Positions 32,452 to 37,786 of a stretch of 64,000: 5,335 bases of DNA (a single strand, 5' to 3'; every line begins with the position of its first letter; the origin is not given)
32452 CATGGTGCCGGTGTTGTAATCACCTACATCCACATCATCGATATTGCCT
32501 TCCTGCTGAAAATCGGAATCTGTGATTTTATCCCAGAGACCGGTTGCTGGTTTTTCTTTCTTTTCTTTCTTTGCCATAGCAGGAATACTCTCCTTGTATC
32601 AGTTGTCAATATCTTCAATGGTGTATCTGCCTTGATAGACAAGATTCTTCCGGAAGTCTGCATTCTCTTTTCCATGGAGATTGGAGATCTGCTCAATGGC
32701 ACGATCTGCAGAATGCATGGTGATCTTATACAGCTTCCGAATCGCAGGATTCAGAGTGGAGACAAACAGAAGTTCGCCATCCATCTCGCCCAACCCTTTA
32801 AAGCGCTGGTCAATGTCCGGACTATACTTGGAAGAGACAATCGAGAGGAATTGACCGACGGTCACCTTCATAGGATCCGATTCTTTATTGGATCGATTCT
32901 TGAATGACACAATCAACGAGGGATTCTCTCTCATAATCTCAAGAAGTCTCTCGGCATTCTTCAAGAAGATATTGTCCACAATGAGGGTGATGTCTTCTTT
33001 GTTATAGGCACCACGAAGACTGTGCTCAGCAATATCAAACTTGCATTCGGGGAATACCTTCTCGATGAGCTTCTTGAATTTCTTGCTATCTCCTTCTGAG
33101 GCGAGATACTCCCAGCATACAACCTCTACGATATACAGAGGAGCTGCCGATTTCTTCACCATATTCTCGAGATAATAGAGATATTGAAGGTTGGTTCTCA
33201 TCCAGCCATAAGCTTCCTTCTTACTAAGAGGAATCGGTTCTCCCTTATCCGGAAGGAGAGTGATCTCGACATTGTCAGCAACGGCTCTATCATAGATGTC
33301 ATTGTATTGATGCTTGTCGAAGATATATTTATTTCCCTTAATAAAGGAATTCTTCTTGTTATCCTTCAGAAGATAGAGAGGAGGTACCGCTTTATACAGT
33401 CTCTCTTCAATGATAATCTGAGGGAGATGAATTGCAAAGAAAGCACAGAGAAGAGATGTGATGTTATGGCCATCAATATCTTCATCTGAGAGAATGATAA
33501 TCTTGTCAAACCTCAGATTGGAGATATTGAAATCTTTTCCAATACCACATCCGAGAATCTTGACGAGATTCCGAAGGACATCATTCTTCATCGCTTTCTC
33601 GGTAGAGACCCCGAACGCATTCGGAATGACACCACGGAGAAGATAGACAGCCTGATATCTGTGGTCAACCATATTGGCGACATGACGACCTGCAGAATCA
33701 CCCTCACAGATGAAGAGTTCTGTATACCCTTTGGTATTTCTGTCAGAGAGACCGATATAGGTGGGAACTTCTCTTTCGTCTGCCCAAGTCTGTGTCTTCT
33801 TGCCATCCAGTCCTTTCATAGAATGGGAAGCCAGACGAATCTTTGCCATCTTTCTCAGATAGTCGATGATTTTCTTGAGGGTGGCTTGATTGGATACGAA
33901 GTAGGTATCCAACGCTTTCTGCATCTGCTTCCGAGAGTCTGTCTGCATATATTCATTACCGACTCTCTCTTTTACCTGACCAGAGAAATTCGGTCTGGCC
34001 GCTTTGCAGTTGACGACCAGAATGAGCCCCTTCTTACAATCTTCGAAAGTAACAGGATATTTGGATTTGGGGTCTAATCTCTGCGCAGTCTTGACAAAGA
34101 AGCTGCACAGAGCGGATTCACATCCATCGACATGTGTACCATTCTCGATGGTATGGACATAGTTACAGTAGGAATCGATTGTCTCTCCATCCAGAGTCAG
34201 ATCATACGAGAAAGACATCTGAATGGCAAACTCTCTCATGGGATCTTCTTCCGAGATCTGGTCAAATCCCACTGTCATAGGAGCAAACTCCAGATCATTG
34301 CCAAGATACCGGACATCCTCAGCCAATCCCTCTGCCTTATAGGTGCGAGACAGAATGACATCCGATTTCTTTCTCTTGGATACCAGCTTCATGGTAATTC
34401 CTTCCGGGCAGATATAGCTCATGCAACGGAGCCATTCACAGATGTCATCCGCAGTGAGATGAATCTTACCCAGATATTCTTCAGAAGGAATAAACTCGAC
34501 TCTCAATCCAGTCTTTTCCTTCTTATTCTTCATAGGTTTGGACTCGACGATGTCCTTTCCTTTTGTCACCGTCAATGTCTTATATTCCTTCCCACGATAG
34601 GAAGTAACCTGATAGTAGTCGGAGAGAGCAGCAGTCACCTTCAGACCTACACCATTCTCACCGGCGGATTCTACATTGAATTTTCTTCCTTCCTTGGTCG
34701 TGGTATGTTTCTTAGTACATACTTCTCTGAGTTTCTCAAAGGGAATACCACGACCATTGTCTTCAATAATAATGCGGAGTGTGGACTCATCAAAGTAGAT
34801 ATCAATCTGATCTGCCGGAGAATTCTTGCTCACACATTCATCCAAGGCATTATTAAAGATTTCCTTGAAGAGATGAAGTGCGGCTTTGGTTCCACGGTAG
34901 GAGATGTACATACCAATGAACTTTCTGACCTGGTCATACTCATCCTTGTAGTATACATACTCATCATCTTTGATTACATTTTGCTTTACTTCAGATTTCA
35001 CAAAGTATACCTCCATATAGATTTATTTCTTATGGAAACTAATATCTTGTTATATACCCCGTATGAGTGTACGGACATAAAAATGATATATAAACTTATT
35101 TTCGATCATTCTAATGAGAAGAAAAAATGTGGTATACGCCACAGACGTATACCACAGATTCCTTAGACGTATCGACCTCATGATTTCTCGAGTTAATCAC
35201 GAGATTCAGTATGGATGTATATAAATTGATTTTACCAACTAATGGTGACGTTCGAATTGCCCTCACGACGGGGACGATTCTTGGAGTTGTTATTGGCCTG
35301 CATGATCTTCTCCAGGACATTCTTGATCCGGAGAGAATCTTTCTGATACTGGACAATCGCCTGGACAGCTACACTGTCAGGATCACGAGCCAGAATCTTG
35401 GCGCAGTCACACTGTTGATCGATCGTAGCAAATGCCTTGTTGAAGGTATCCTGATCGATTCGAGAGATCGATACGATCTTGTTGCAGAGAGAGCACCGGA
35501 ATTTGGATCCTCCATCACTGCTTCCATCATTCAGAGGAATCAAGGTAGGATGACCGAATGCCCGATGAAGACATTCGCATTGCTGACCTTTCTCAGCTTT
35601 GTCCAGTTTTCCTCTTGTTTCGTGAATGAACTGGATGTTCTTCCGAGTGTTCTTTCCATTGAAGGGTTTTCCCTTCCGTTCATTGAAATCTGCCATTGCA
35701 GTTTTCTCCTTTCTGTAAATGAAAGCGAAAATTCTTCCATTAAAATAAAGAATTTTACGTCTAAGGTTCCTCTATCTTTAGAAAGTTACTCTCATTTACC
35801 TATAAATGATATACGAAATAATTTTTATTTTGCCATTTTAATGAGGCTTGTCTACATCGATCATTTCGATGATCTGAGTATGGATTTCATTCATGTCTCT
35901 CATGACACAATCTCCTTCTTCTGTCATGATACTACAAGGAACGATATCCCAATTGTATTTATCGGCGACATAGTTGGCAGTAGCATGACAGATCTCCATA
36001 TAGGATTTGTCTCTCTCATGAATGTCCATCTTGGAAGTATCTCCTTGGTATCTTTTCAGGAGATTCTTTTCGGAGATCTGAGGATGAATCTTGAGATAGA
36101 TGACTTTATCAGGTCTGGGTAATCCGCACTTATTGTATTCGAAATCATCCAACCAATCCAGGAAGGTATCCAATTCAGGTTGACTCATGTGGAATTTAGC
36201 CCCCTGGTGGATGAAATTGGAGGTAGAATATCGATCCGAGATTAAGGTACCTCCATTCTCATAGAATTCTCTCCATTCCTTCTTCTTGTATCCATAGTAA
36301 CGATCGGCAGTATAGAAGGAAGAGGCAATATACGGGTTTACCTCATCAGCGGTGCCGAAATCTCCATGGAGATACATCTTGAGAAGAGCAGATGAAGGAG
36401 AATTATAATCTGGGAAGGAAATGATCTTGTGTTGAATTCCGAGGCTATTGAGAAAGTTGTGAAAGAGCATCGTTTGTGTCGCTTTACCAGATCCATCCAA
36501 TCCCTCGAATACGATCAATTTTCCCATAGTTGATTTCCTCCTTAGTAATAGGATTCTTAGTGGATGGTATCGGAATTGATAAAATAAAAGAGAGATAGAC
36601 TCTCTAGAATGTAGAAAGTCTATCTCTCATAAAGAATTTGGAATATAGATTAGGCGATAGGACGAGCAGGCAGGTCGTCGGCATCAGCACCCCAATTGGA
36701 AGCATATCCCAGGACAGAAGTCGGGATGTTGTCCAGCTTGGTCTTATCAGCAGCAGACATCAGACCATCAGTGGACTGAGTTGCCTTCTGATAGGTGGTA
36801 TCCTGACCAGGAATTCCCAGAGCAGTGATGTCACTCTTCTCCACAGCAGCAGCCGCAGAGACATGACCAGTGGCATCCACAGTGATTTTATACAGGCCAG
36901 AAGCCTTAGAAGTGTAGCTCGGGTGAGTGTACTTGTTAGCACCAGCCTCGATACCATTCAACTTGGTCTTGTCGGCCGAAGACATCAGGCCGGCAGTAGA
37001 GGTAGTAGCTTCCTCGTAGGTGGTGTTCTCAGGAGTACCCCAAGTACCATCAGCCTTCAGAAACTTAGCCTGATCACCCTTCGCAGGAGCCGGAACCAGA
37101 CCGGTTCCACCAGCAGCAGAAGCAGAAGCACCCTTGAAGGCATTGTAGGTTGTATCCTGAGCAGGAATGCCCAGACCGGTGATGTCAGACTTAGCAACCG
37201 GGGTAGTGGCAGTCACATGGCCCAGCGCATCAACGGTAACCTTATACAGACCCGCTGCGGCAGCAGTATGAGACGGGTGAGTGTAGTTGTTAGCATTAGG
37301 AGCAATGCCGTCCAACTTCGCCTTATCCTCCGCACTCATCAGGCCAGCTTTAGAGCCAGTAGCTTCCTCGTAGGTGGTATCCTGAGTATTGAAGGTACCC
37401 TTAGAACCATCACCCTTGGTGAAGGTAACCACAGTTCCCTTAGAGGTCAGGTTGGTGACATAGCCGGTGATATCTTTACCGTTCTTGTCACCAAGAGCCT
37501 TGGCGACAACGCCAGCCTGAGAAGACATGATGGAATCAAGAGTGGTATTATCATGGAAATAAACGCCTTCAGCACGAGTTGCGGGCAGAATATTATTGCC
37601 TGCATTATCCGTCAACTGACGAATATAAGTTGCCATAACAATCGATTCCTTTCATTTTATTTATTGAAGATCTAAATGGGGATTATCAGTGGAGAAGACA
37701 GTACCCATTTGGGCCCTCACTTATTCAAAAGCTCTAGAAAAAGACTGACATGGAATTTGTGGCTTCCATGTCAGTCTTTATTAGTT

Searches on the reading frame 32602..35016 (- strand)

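Call 10: search_protein_families(library=pfam, proteins=[window:32602-35016:-], max_evalue=0.001)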
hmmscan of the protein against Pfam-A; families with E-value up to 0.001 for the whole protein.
window:32602-35016:- (805 aa): 5 families
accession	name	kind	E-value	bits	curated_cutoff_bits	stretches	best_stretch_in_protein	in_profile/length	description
PF00204.31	DNA_gyraseB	-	2.3e-25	89.5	27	1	256-400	25-170/173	DNA gyrase B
PF00986.26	DNA_gyraseB_C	-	1.7e-11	44.5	29.8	1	737-791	7-60/63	DNA gyrase B subunit, carboxyl terminus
PF02518.31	HATPase_c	-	1.4e-09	38.8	26.4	1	47-141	7-93/111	Histidine kinase-, DNA gyrase B-, and HSP90-like ATPase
PF01751.28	Toprim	-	5.2e-09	36.6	23.1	1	433-528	1-81/96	Toprim domain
PF13589.12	HATPase_c_3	-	7.7e-08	32.9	25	1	63-152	14-105/137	Histidine kinase-, DNA gyrase B-, and HSP90-like ATPase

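Call 11: search_protein_families(library=phrogs, proteins=[window:32602-35016:-], max_evalue=0.001)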
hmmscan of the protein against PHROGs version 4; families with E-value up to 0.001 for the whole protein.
window:32602-35016:- (805 aa): 3 families
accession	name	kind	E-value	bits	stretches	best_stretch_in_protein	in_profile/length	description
phrog_543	-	DNA, RNA and nucleotide metabolism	5.2e-104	349.8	1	10-574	17-574/661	DNA topoisomerase II large subunit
phrog_28877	-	DNA, RNA and nucleotide metabolism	9.5e-40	137.1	2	28-560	15-587/1441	DNA topoisomerase II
phrog_7229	-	DNA, RNA and nucleotide metabolism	5.6e-13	50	1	478-556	12-89/172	DNA topoisomerase II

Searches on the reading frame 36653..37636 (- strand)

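Call 63: search_protein_families(library=pfam, proteins=[window:36653-37636:-], max_evalue=0.001)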
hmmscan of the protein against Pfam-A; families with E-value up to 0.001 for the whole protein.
window:36653-37636:- (328 aa): 1 family
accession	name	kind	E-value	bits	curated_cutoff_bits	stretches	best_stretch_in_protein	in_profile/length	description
PF11133.13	Phage_head_fibr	-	1.1e-06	28.8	24.6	1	76-146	187-257/277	Head fiber protein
